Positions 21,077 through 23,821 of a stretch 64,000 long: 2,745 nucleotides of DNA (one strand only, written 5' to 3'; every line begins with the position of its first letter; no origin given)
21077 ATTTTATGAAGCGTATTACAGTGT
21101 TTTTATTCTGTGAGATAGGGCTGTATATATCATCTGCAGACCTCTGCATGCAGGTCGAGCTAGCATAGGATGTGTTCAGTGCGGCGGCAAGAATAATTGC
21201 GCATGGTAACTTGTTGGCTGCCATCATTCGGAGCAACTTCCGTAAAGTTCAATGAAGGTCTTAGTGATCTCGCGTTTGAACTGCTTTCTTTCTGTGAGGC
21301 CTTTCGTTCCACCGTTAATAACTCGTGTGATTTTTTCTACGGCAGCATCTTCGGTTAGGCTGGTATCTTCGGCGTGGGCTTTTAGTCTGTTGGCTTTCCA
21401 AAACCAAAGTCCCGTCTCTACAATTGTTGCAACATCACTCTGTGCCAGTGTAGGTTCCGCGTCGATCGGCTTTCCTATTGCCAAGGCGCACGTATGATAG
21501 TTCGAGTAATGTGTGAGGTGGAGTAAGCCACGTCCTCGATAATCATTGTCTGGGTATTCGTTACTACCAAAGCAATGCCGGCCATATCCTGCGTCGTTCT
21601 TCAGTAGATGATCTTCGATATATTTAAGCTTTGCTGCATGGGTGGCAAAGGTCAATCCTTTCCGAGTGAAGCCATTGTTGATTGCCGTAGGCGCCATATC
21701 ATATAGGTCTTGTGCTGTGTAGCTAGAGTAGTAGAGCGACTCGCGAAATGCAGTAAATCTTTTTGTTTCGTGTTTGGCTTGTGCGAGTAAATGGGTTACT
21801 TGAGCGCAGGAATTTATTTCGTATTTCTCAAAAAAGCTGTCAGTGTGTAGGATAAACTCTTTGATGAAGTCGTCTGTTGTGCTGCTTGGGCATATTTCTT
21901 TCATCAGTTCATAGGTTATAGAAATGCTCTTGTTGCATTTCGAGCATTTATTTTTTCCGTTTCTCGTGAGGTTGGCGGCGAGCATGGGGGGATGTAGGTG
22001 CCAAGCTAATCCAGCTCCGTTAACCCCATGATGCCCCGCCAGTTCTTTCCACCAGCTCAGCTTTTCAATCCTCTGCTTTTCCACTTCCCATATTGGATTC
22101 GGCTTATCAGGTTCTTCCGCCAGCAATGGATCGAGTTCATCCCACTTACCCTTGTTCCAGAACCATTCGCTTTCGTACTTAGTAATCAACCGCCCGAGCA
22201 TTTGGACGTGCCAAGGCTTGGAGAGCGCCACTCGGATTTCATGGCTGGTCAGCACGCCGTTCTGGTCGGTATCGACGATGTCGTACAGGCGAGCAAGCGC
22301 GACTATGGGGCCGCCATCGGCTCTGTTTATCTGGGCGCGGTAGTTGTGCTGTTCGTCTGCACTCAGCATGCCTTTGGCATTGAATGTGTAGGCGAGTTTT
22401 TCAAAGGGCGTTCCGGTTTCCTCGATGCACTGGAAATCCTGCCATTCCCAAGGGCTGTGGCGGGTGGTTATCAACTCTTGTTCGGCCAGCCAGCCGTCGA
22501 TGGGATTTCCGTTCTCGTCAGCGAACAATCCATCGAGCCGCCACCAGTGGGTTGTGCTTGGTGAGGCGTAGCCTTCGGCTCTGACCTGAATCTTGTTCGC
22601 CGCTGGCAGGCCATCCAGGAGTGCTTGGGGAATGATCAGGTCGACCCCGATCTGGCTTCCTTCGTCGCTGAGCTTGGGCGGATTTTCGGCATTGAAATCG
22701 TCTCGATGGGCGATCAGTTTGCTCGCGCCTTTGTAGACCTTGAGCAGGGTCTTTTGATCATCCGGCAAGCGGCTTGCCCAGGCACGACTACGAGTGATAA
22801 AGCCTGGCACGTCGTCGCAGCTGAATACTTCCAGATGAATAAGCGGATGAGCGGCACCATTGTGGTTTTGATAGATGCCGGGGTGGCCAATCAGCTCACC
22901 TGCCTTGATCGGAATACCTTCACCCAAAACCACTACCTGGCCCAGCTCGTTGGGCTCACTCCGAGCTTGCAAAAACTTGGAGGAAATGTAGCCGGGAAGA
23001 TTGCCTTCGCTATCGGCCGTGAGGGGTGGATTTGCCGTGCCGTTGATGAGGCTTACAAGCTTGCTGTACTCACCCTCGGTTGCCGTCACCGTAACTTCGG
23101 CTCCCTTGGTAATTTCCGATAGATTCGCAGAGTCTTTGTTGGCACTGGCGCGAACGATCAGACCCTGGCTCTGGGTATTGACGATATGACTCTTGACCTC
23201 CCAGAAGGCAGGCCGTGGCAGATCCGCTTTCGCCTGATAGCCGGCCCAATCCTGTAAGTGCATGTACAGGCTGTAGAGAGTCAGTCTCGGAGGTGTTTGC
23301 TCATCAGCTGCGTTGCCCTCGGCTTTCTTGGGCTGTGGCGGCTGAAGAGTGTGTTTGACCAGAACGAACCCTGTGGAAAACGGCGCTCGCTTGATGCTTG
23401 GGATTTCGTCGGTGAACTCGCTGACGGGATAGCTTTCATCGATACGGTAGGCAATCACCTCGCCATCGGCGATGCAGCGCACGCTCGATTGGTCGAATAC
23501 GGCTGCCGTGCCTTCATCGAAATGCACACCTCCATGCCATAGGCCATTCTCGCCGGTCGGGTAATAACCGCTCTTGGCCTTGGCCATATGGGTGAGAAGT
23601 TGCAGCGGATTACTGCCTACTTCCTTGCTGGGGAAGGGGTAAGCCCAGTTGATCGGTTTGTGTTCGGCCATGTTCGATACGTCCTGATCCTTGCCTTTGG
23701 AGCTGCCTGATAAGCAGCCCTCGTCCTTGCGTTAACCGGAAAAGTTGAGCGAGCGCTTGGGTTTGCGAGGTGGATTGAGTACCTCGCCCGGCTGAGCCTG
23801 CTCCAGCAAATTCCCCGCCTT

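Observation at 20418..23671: Uncharacterised VgrG-linked 815-aa tri-modular cell-wall effector with translationally coupled periplasmic immunity gene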

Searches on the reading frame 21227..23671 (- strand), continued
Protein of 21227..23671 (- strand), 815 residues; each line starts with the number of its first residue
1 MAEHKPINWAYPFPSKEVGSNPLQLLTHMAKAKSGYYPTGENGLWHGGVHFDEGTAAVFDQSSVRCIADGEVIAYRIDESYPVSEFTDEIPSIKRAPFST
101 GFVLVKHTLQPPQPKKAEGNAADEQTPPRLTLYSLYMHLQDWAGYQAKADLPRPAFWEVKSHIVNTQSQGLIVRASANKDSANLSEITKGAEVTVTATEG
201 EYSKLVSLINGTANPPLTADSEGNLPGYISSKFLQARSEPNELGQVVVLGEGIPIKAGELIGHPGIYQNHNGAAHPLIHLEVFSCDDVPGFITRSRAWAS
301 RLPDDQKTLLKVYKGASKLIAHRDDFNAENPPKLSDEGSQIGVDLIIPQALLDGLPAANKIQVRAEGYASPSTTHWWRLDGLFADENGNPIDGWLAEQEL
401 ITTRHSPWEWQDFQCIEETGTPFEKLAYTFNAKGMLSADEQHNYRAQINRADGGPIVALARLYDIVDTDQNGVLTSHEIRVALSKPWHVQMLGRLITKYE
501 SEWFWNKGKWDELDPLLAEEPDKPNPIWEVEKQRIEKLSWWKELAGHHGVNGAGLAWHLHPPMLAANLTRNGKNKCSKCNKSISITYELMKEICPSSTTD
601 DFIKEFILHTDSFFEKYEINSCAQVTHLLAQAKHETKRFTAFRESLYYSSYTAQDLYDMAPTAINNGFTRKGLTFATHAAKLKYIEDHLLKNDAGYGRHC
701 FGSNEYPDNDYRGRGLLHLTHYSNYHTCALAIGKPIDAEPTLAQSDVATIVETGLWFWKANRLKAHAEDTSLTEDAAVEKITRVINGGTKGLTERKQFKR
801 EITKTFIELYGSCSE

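Call 43: find_encoding_contigs(protein=P0001, flank=6000, max_places=2)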
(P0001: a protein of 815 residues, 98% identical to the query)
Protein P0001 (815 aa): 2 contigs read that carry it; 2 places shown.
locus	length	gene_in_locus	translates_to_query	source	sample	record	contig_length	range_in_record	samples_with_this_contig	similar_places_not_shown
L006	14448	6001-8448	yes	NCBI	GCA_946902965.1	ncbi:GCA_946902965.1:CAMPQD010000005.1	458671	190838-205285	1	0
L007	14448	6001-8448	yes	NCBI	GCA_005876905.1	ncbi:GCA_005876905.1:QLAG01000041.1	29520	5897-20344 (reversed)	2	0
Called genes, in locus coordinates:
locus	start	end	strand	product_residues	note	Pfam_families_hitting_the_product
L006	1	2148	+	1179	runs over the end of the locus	PF14331:IcmF-related_N, PF06761:IcmF-related, PF21070:IcmF_helical (faint), PF06744:IcmF_C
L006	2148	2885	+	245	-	PF00481:PP2C, PF13672:PP2C_2, PF07228:SpoIIE (weak)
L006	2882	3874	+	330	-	PF00069:Pkinase, PF07714:PK_Tyr_Ser-Thr, PF19974:TCAD9 (weak)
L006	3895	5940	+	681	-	PF05954:Phage_GPD, PF04717:Phage_base_V, PF22178:Gp5_trimer_C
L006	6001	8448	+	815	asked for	PF00182:Glyco_hydro_19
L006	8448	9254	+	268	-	-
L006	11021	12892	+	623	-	PF00034:Cytochrom_C (faint), PF13442:Cytochrome_CBB3 (faint), PF21419:RoxA-like_Cyt-c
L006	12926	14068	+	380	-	PF00199:Catalase (weak)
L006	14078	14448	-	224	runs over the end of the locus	PF03167:UDG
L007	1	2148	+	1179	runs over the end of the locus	PF14331:IcmF-related_N, PF06761:IcmF-related, PF21070:IcmF_helical (faint), PF06744:IcmF_C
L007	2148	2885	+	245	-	PF00481:PP2C, PF13672:PP2C_2, PF07228:SpoIIE (weak)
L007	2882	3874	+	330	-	PF00069:Pkinase, PF07714:PK_Tyr_Ser-Thr, PF19974:TCAD9 (weak)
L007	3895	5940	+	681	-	PF05954:Phage_GPD, PF04717:Phage_base_V, PF22178:Gp5_trimer_C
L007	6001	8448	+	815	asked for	PF00182:Glyco_hydro_19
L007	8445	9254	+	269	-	-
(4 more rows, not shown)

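Call 57: search_protein_families(library=pfam, alignment_id=A5, max_evalue=0.001)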
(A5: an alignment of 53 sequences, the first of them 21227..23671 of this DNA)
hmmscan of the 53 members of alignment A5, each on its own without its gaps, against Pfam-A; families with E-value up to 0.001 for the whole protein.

A. member 1, window:21227-23671:- (815 aa): 2 families
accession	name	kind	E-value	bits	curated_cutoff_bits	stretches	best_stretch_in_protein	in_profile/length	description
PF00182.24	Glyco_hydro_19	-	6.8e-08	33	25.5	1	694-762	87-158/232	Chitinase class I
PF08239.17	SH3_3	-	3e-05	24.5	27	1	170-235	2-54/54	Bacterial SH3 domain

B. families by the number of members that match (of 53 scanned): 14 families
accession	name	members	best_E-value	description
PF08239.17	SH3_3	17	2.3e-13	Bacterial SH3 domain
PF00182.24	Glyco_hydro_19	10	1.1e-09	Chitinase class I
PF01551.29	Peptidase_M23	8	6.2e-27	Peptidase family M23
PF16754.10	Pesticin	7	7.3e-17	Bacterial toxin homologue of phage lysozyme, C-term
PF13405.12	EF-hand_6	5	1.8e-05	EF-hand domain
PF11860.13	Muramidase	3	4.3e-44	N-acetylmuramidase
PF13202.12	EF-hand_5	3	8.5e-05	EF hand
PF00036.39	EF-hand_1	3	9.8e-05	EF hand domain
PF05838.17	Glyco_hydro_108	2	2.8e-21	Glycosyl hydrolase 108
PF09374.15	PG_binding_3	2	1.1e-10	Predicted Peptidoglycan domain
PF00959.24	Phage_lysozyme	1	1.3e-15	Phage lysozyme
PF07486.17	Hydrolase_2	1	1.1e-11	Cell Wall Hydrolase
PF00877.26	NLPC_P60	1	2e-05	NlpC/P60 family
PF07202.18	Tcp10_C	1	0.00012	T-complex protein 10 C-terminus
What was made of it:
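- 22940..23203 (-): Bacterial SH3 (SH3b) domain inserted inside the M23-like domain (aa 157-244). Probably binds peptidoglycan. 17 of 53 relatives hit SH3_3 (call 57).
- On Bacterial SH3 domain (PF08239 SH3_3): 17 of 53 relatives pass E 1e-3 (call 57).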

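Call 63: find_related_loci(query=A5, collection=genome_contigs, flank=4000)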
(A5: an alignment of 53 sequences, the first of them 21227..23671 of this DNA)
Query A5 (815 aa) in genome_contigs; peptide patterns used: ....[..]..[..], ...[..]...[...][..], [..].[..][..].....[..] (x = any residue, [..] = any of these).
599 stretches matched a pattern (row limit reached: there are more); 510 encode a relative of the query (tblastn E <= 1e-3); the best 80 are kept; 80 distinct loci.
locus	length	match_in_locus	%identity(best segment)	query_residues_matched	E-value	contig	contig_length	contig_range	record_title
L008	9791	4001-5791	78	1-598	0e+0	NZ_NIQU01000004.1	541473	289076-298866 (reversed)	Pseudomonas sediminis strain PI11 scaffold_3, whole genome shotgun sequence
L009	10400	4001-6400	59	1-796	0e+0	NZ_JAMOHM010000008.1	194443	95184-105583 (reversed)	Stutzerimonas frequens strain DNSP21 27DNSP21gv5C008, whole genome shotgun sequence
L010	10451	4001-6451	56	1-814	0e+0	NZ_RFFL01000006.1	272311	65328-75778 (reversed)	Stutzerimonas nitrititolerans strain GL14 GL14_6, whole genome shotgun sequence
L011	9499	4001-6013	61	1-728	0e+0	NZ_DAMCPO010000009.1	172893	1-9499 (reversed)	MAG: Stutzerimonas kunmingensis isolate CTOTU49958 NODE_17_length_172893_cov_8.309446, whole genome shotgun sequence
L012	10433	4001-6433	57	1-807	0e+0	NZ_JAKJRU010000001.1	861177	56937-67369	Pseudomonas oligotrophica strain JM10B5a NODE_1_length_861277_cov_179.654963, whole genome shotgun sequence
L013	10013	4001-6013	60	1-728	0e+0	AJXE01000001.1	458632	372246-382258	Stutzerimonas stutzeri TS44 Contig00001, whole genome shotgun sequence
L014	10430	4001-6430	56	1-809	0e+0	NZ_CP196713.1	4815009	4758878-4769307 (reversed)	Pseudomonas sp. MBLB4136 chromosome, complete genome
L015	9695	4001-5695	74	1-568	0e+0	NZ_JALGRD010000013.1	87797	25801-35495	Stutzerimonas marianensis strain PS1 Scaffold13, whole genome shotgun sequence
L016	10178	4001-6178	59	1-743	0e+0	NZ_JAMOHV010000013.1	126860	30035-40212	Stutzerimonas degradans strain DSM 50238 28PstDSM50238gv7C013, whole genome shotgun sequence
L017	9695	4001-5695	73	1-569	0e+0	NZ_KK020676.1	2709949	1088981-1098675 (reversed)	Stutzerimonas stutzeri KOS6 scaffold2, whole genome shotgun sequence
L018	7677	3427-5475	59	1-728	0e+0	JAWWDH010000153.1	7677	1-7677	MAG: Pseudomonas sp. isolate HN18.bin.9 k141_1028070_length_7677_cov_11.0000, whole genome shotgun sequence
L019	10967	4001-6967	71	1-814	0e+0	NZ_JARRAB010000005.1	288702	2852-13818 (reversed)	Pseudomonas sp. sp1636 5, whole genome shotgun sequence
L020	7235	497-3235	61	1-815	0e+0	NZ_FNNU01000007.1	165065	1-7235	Pseudomonas kuykendallii strain NRRL B-59562, whole genome shotgun sequence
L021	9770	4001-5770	63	1-597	0e+0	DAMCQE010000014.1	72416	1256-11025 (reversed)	MAG TPA_asm: Pseudomonas sp. isolate CTOTU49974 NODE_63_length_72416_cov_21.276337, whole genome shotgun sequence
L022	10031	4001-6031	59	1-728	0e+0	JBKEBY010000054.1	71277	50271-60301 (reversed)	MAG: Pseudomonas sp. isolate VLC_060 c_000001562123, whole genome shotgun sequence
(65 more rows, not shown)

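Call 93: list_cluster_members(proteins=[window:21227-23671:-, P0278, window:18858-19283:-])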
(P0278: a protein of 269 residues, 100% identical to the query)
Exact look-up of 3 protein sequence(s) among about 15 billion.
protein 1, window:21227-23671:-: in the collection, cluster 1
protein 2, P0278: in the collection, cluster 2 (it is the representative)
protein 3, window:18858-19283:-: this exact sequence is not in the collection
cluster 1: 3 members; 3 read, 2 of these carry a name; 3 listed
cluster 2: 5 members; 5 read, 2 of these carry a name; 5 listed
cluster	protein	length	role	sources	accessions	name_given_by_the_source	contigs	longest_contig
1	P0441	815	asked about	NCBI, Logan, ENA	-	-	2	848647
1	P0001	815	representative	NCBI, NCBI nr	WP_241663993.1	glycoside hydrolase family 19 protein [Stutzerimonas nosocomialis]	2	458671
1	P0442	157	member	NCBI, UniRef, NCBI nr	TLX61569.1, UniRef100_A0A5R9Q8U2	hypothetical protein DN820_20720 [Stutzerimonas nosocomialis] | Glycoside hydrolase family 19 catalytic domain-containing protein n=2 Tax=Stutzerimonas ...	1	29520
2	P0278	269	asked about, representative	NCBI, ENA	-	-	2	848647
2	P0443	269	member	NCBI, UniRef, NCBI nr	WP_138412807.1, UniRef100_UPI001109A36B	hypothetical protein [Stutzerimonas nosocomialis] | hypothetical protein n=1 Tax=Stutzerimonas nosocomialis TaxID=1056496 RepID=UPI001109A36B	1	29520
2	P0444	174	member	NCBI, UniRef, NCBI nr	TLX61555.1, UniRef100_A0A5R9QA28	hypothetical protein DN820_20715 [Stutzerimonas nosocomialis] | SH3 domain-containing protein n=1 Tax=Stutzerimonas nosocomialis TaxID=1056496 ...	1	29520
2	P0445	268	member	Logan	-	-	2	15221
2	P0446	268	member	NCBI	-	-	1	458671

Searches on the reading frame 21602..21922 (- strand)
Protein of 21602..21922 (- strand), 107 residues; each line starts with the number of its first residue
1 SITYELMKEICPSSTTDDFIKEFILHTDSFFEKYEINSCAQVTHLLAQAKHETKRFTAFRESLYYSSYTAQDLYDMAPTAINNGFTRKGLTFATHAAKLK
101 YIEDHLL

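Call 35: search_solved_structures(query=window:21602-21922:-, max_evalue=10, show_alignments=5)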
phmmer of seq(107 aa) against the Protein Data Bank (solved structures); distinct sequences matched with E-value up to 10: 4.
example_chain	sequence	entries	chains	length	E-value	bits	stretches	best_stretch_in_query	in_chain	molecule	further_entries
5xr4_A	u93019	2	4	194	0.23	15.2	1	19-83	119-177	Ras-related protein RABA1a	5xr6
5xr7_A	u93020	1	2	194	0.24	15.2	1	19-83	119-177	Ras-related protein RABA1a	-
6sl5_6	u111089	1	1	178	2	12.3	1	33-71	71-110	Lhca6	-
9eoi_A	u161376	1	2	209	2.4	12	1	23-68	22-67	Putative lytic enzyme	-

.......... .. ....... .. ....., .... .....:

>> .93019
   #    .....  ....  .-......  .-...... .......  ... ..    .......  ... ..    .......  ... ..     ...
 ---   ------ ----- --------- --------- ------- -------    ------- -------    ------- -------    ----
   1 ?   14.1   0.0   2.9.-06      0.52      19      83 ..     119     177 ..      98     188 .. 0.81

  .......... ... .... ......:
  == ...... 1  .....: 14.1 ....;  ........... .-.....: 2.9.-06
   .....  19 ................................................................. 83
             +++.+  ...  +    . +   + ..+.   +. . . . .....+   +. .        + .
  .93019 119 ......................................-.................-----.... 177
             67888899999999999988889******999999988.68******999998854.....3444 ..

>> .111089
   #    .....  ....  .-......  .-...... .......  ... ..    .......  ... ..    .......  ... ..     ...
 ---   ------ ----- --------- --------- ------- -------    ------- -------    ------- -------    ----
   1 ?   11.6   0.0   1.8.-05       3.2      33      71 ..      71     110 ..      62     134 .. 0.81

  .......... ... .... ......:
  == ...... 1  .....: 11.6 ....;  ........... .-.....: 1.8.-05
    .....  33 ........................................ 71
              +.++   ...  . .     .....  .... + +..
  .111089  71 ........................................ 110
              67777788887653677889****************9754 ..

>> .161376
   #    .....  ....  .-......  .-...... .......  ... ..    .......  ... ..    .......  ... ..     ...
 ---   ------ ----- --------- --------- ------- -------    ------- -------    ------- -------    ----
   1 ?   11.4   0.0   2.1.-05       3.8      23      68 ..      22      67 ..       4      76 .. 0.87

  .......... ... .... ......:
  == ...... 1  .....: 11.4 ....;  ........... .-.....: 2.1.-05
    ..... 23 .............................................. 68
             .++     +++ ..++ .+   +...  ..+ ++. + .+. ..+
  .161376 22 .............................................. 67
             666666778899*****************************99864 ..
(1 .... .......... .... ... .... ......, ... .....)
